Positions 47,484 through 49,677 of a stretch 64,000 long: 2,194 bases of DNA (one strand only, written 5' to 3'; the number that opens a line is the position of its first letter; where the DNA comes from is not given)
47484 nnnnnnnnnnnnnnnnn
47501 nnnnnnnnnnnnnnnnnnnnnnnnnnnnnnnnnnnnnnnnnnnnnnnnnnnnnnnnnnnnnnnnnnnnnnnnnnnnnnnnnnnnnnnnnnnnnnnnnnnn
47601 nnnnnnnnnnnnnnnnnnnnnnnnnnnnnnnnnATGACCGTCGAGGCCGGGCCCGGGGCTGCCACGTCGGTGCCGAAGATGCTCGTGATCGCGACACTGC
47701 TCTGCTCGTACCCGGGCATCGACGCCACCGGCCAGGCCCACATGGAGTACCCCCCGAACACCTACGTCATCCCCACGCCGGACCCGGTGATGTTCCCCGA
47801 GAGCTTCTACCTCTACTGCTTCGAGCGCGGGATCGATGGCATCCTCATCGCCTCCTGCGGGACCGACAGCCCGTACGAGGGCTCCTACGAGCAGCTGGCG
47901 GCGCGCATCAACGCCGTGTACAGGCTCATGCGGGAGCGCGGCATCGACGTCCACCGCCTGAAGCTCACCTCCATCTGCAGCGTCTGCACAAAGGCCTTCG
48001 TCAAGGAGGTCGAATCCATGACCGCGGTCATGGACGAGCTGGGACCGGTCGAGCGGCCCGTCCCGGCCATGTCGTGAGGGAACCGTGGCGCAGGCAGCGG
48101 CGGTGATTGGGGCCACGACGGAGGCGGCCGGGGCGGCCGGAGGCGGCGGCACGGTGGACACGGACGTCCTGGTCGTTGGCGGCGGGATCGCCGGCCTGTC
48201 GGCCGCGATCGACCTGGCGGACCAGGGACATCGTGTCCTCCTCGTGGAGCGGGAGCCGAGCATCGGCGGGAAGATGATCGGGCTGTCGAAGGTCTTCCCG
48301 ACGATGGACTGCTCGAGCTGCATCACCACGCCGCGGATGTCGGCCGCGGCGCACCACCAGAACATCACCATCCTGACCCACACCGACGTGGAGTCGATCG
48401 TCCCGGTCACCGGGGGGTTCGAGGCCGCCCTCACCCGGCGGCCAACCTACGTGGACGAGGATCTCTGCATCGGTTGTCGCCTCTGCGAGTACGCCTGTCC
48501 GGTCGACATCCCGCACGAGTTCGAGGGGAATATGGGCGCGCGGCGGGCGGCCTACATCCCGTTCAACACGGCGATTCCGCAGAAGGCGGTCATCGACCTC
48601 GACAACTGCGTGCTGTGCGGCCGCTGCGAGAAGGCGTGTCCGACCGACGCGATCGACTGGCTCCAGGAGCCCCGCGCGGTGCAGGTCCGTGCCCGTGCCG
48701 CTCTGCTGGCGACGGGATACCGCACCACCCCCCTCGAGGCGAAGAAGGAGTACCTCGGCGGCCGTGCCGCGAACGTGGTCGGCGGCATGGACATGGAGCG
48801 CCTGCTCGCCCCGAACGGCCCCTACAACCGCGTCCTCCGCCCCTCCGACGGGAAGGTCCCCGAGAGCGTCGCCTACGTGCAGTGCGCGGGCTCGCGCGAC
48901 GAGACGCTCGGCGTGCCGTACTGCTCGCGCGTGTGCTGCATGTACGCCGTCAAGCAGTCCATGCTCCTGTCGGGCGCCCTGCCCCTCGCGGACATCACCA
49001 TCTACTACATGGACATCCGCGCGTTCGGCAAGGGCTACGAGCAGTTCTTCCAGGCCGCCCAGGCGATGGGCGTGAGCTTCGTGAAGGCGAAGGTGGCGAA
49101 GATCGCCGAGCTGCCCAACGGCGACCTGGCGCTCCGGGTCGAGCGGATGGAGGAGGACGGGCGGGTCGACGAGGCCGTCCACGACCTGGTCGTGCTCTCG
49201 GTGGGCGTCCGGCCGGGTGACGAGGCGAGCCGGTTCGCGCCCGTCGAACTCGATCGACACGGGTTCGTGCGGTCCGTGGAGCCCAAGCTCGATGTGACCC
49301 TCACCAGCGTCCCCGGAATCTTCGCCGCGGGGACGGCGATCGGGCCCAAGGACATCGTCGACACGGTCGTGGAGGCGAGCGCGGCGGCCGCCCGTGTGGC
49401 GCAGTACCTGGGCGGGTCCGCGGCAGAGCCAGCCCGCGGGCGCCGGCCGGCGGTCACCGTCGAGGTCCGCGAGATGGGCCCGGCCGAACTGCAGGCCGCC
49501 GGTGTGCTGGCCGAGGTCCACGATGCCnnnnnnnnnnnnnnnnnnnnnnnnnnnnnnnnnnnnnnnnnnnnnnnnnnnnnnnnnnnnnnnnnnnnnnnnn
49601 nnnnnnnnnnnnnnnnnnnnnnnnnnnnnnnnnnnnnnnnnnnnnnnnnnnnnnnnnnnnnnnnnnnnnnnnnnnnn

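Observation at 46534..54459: Qmo-like membrane electron-transfer complex embedded in a DsrE/TusA sulfur-relay operon, without AprAB, Sat or HdrB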

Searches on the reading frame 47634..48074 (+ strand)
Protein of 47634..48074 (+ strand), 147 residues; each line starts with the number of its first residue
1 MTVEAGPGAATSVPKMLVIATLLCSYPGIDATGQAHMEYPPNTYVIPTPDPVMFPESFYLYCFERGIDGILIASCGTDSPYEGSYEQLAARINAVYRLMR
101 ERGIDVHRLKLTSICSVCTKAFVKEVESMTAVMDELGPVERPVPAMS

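Call 4: search_protein_families(library=pfam, proteins=[window:47634-48074:+], max_evalue=0.01)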
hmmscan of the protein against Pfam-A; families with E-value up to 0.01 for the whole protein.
window:47634-48074:+ (147 aa): 1 family
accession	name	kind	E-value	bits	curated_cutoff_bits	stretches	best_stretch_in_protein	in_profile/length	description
PF02662.21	FlpD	-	2.6e-18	66.7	22.3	1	18-137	3-123/123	Methyl-viologen-reducing hydrogenase, delta subunit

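Call 5: search_protein_families(library=ncbifam, proteins=[window:47634-48074:+], max_evalue=0.01)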
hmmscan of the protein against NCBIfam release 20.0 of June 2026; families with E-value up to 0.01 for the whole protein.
window:47634-48074:+ (147 aa): 3 families
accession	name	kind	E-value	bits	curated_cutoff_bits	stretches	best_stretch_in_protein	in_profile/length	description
NF040770.1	hetero_SS_HdrA2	exception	1.4e-17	63.1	1100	1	9-140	643-775/777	CoB-CoM heterodisulfide reductase HdrA2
NF045873.1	F420_non_VhuD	exception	2.8e-12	46.9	215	1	18-138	6-127/132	F420-non-reducing hydrogenase iron-sulfur subunit VhuD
NF041891.1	hdrA_Methbact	equivalog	1.9e-05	23.1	1300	1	25-117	654-742/762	ferredoxin:CoB-CoM heterodisulfide reductase subunit HdrA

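Call 72: find_homologous_proteins(query=window:47634-48074:+, max_evalue=0.00001)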
Query window:47634-48074:+ (147 aa): 1108 proteins with E <= 0.00001 among 1157 candidates; the best 120 are listed.
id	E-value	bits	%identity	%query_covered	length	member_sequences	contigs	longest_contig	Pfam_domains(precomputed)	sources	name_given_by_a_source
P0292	7.7e-91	320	97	100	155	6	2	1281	PF02662.22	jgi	jgi:F420-non-reducing hydrogenase iron-sulfur subunit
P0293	2.5e-87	308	94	100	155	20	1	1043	PF02662.22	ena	-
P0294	2.1e-76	273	84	97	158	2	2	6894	PF02662.22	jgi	jgi:F420-non-reducing hydrogenase iron-sulfur subunit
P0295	6.6e-76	271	85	97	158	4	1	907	PF02662.22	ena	-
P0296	9.0e-76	271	82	97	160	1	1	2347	PF02662.22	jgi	jgi:coenzyme F420-reducing hydrogenase delta subunit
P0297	1.2e-75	270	85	93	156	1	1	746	PF02662.22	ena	-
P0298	7.2e-75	268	85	93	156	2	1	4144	PF02662.22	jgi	jgi:F420-non-reducing hydrogenase iron-sulfur subunit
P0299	1.5e-70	254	84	86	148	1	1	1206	PF02662.22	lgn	-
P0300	1.6e-70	254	84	86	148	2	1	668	PF02662.22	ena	-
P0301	3.6e-70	252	85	86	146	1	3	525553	PF02662.22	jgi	jgi:F420-non-reducing hydrogenase iron-sulfur subunit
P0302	5.4e-70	252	77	95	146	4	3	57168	PF02662.22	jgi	jgi:F420-non-reducing hydrogenase iron-sulfur subunit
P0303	9.9e-70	251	83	89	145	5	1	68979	PF02662.22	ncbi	ncbi:MAG: hydrogenase iron-sulfur subunit [Candidatus Limnocylindrales bacterium]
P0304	3.5e-69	249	82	89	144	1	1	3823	PF02662.22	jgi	jgi:F420-non-reducing hydrogenase iron-sulfur subunit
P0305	3.8e-69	249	83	86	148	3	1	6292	PF02662.22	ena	-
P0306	5.6e-69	249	80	93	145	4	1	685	PF02662.22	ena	-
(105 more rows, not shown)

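Call 83: predict_structure(alignment_id=A3)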
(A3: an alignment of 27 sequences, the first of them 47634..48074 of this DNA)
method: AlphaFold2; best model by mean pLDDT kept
length: 147 residues; sequences in the alignment: 27
mean_pLDDT: 76.6   pTM: 0.76
mean pLDDT of the five models: 76.6, 67.4, 65.9, 59.0, 57.7
residues with pLDDT >= 90: 51; 70-90: 51; 50-70: 27; < 50: 18
segments of 3 or more residues with pLDDT < 50: 1-10, 143-147
pLDDT, mean of each block of 10 residues (from residue 1): 40 83 55 63 82 84 93 71 75 94 94 79 90 89 49
secondary structure, 60 per line:
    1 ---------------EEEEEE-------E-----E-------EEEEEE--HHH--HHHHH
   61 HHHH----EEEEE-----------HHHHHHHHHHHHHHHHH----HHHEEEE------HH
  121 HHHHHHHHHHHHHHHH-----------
elements in order: E16-21 E43-48 H56-64 E69-73 H85-101 E109-112 H119-136

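Call 87: fold_search(model_id=the predicted structure, library=pdb)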
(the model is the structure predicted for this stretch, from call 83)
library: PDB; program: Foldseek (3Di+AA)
matches with E <= 10: 1051; with E <= 0.001: 4
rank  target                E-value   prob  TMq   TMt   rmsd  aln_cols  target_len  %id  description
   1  5odh_D                6.3e-09  1.00  0.70  0.75   3.3       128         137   26  Heterodisulfide reductase / [NiFe]-hydrogenase complex from Methanothermococcus thermolithotrophicus soaked with heter (released 2017-08-30)
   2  5odc_D                1.6e-08  1.00  0.72  0.76   3.2       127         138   27  Heterodisulfide reductase / [NiFe]-hydrogenase complex from Methanothermococcus thermolithotrophicus at 2.3 A resoluti (released 2017-08-30)
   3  7bkb_F                3.1e-08  1.00  0.71  0.75   3.3       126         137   29  Formate dehydrogenase - heterodisulfide reductase - formylmethanofuran dehydrogenase complex from Methanospirillum hun (released 2021-09-29)
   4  8rvu_F                1.3e-07  1.00  0.73  0.82   3.2       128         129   28  CryoEM structure of the Elp-Hdr complex of Methanothermobacter marburgensis state 2 (composite structure) (released 2025-05-14)
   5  7vmx_B                4.1e-02  0.41  0.30  0.15   9.1       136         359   15  The Crystal Structure of EF-Tu and EF-Ts complex from Mycobacterium tuberculosis (released 2022-10-12)
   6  2f59_A                7.0e-02  0.69  0.42  0.42   7.3       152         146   12  Lumazine synthase RibH1 from Brucella abortus (Gene BruAb1_0785, Swiss-Prot entry Q57DY1) complexed with inhibitor 5-N (released 2006-11-28)
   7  6fyz_A                7.5e-02  0.25  0.31  0.17  10.8       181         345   15  Development and characterization of a CNS-penetrant benzhydryl hydroxamic acid class IIa histone deacetylase inhibitor (released 2018-12-05)
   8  1szp_A                7.5e-02  0.21  0.27  0.17   9.5       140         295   12  A Crystal Structure of the Rad51 Filament (released 2004-07-13)
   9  2o6h_A                8.6e-02  0.66  0.43  0.43   7.3       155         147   14  Lumazine synthase RibH1 from Brucella melitensis (Gene BMEI1187, Swiss-Prot entry Q8YGH2) complexed with inhibitor 5-N (released 2007-08-14)
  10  4twg_F                8.6e-02  0.33  0.33  0.33  10.6       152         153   14  The structure of the Molybdopterin biosynthesis Mog protein from Mycobacterium ulcerans (released 2014-11-12)
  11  1xb2_A                8.6e-02  0.28  0.32  0.18   8.0       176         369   12  Crystal Structure of Bos taurus mitochondrial Elongation Factor Tu/Ts Complex (released 2004-11-23)
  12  4hhl_A                1.2e-01  0.47  0.30  0.14   6.5        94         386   15  High resolution crystal structure of Glucose Isomerase from Streptomyces sp. SK (released 2013-03-27)
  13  1bxb_A                1.2e-01  0.38  0.30  0.14   7.5       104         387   15  XYLOSE ISOMERASE FROM THERMUS THERMOPHILUS (released 1999-02-16)
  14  2vqw                  1.2e-01  0.18  0.29  0.14  11.6       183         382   18  Structure of inhibitor-free HDAC4 catalytic domain (with gain-of- function mutation His332Tyr) (released 2008-08-05)
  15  4mcj_H                1.2e-01  0.12  0.26  0.26  11.7       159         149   15  Crystal structure of a putative nucleoside deoxyribosyltransferase (BDI_0649) from Parabacteroides distasonis ATCC 850 (released 2013-09-04)
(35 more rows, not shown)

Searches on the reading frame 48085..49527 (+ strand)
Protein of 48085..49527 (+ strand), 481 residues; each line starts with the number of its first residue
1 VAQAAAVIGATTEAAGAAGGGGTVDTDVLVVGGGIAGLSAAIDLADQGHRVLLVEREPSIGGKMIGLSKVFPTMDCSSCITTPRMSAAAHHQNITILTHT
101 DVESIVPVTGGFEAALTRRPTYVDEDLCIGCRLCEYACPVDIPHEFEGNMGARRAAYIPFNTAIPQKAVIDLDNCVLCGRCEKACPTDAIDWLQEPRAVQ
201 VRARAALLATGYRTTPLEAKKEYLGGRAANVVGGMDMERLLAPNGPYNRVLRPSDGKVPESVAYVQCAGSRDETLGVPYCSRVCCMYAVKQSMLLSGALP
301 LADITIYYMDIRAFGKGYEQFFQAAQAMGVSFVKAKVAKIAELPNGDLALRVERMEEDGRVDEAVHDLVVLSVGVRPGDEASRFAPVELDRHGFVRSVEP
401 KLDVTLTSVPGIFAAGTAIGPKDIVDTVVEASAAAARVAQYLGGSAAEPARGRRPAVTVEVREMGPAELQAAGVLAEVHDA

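Call 4: search_protein_families(library=pfam, proteins=[window:48085-49527:+], max_evalue=0.01)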
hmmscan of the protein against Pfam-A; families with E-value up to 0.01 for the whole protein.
window:48085-49527:+ (481 aa): 27 families (the best 25 are shown)
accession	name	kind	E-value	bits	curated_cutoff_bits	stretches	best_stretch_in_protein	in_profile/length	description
PF07992.20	Pyr_redox_2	-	5.4e-18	65.9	26.1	2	27-106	2-79/291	Pyridine nucleotide-disulphide oxidoreductase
PF00037.32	Fer4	-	4.1e-16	58.5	21.1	2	169-191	2-24/24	4Fe-4S binding domain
PF12831.13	FAD_oxidored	-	2.4e-11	44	27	1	27-64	1-38/416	FAD dependent oxidoreductase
PF12797.12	Fer4_2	-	3.2e-11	42.8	24.5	2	168-187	3-22/22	4Fe-4S binding domain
PF01266.30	DAO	-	2.3e-10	41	27.9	1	27-62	1-37/353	FAD dependent oxidoreductase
PF12837.12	Fer4_6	-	3.2e-10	39.9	25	2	168-190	2-24/24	4Fe-4S binding domain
PF00890.30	FAD_binding_2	-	3.8e-10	40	20.4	1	27-63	1-37/414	FAD binding domain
PF13450.12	NAD_binding_8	-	8.5e-10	39.2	21.9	1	30-64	1-35/68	NAD(P)-binding Rossmann-like domain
PF12838.12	Fer4_7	-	9.7e-10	39.2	27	2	166-189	29-52/52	4Fe-4S dicluster domain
PF13187.11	Fer4_9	-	5.8e-08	33.1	27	1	128-190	2-52/52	4Fe-4S dicluster domain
PF13237.11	Fer4_10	-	1.6e-07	31.6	25.5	2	168-195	2-33/53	4Fe-4S dicluster domain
PF01946.23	Thi4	-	4.6e-07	29.7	26.2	1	24-74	16-67/235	Thi4 family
PF14697.11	Fer4_21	-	7.3e-07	29.7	35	2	168-191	1-27/59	4Fe-4S dicluster domain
PF03486.20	HI0933_like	-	7.5e-07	29.3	50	1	27-64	2-39/244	HI0933-like protein Rossmann domain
PF01593.30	Amino_oxidase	-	1.3e-06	28.4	19.8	1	35-64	1-30/443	Flavin containing amine oxidoreductase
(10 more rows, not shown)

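Call 5: search_protein_families(library=ncbifam, proteins=[window:48085-49527:+], max_evalue=0.01)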
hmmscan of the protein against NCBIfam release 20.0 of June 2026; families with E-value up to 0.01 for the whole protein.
window:48085-49527:+ (481 aa): 204 families (the best 25 are shown)
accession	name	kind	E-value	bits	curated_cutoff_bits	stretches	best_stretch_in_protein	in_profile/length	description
NF040770.1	hetero_SS_HdrA2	exception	2.6e-138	462.4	1100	1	23-443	137-561/777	CoB-CoM heterodisulfide reductase HdrA2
NF041891.1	hdrA_Methbact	equivalog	3.6e-100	336.3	1300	1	25-444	133-559/762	ferredoxin:CoB-CoM heterodisulfide reductase subunit HdrA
NF041778.1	hetero_SS_HdrA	equivalog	1.4e-98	330.7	1400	1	24-445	141-573/771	ferredoxin:CoB-CoM heterodisulfide reductase subunit HdrA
NF009410.0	PRK12771.1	subfamily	7.2e-14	51.3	516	2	27-64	140-177/566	NAD(P)-binding protein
TIGR01971.1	NuoI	subfamily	1.6e-11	43.8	113.05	1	115-192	34-100/121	NADH-quinone oxidoreductase, chain I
NF010590.0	PRK13984.1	equivalog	7.2e-11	40.9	946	1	170-198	47-75/611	putative oxidoreductase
TIGR03467.1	HpnE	equivalog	1.2e-10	41.3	283.05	1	28-64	1-37/430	hydroxysqualene dehydroxylase HpnE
NF042909.1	FMH_DH_FwdF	exception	1.6e-10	40.6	375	1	121-191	173-243/336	tungsten-dependent formylmethanofuran dehydrogenase subunit FwdF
TIGR04105.1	FeFe_hydrog_B1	subfamily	4.4e-10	38.8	450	2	118-190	134-205/462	monomeric [FeFe] hydrogenase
TIGR01317.1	GOGAT_sm_gam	subfamily_domain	6.3e-10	38.5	447.7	2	351-447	390-483/485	glutamate synthase small subunit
TIGR01944.1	rnfB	subfamily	7.4e-10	38.7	68.7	2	117-141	104-128/190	RnfABCDGE type electron transport complex subunit B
NF004537.0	PRK05888.1-3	equivalog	8.4e-10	38.5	163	1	126-192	68-132/204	NADH-quinone oxidoreductase subunit NuoI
NF009409.0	PRK12770.1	subfamily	1.1e-09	37.9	343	2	341-446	251-354/360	putative glutamate synthase subunit beta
TIGR01350.1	lipoamide_DH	equivalog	2e-09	36.7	408.8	1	26-62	2-37/461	dihydrolipoyl dehydrogenase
NF045637.1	carotdesatCrtDProt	equivalog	2e-09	36.6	580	1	28-71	1-44/485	1-hydroxycarotenoid 3,4-desaturase CrtD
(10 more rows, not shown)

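Call 16: search_solved_structures(query=window:48085-49527:+, max_evalue=0.00001, show_alignments=0)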
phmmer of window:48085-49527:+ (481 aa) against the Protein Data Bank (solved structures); distinct sequences matched with E-value up to 0.00001: 59.
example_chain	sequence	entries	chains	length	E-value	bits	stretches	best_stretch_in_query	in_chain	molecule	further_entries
8rvv_A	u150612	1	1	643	1.7e-115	389.7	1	23-440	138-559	H(2):CoB-CoM heterodisulfide,ferredoxin reductase subunit A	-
8rvu_a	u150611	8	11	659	1.7e-115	389.7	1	23-440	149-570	H(2):CoB-CoM heterodisulfide,ferredoxin reductase subunit A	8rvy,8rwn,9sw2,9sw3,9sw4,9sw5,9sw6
9sfi_A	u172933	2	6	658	1.9e-113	382.9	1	24-439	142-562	CoB--CoM heterodisulfide reductase iron-sulfur subunit A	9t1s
5odc_A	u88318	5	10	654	5.5e-106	358.4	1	27-443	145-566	Heterodisulfide reductase, subunit A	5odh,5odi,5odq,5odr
7bkb_A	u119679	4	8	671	1.9e-93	317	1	24-449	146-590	CoB--CoM heterodisulfide reductase iron-sulfur subunit A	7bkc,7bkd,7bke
6tjr_A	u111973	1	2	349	1.6e-36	129.3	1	202-445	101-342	Fumarate reductase/succinate dehydrogenase flavoprotein domain protein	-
9sw6_H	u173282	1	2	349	3.1e-15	59.2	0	121-192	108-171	Tungsten formylmethanofuran dehydrogenase, subunit F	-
5t5i_F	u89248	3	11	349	5.2e-13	51.9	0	122-192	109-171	Tungsten formylmethanofuran dehydrogenase subunit fwdF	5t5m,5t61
9sfi_T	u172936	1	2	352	3.9e-11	45.7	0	123-191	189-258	4Fe-4S ferredoxin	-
7arc_I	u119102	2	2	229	1.1e-07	34.4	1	92-190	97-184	TYKY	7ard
9f5x_G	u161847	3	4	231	2.3e-07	33.3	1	94-190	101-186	NADH:ubiquinone oxidoreductase subunit 8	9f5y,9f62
9iho_I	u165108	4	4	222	3.5e-07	32.6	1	113-191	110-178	NUIM (TYKY) subunit of mitochondrial NADH:ubiquinone oxidoreductase (Complex I)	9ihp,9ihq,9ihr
7ar7_I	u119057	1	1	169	6.1e-07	31.9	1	113-190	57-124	NADH dehydrogenase [ubiquinone] iron-sulfur protein 8-A, mitochondrial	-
7zm7_I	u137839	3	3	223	8.6e-07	31.3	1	113-198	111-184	Oxidoreductase-like protein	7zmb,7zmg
8jjr_c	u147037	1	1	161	1e-06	31.1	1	116-191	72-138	PsaC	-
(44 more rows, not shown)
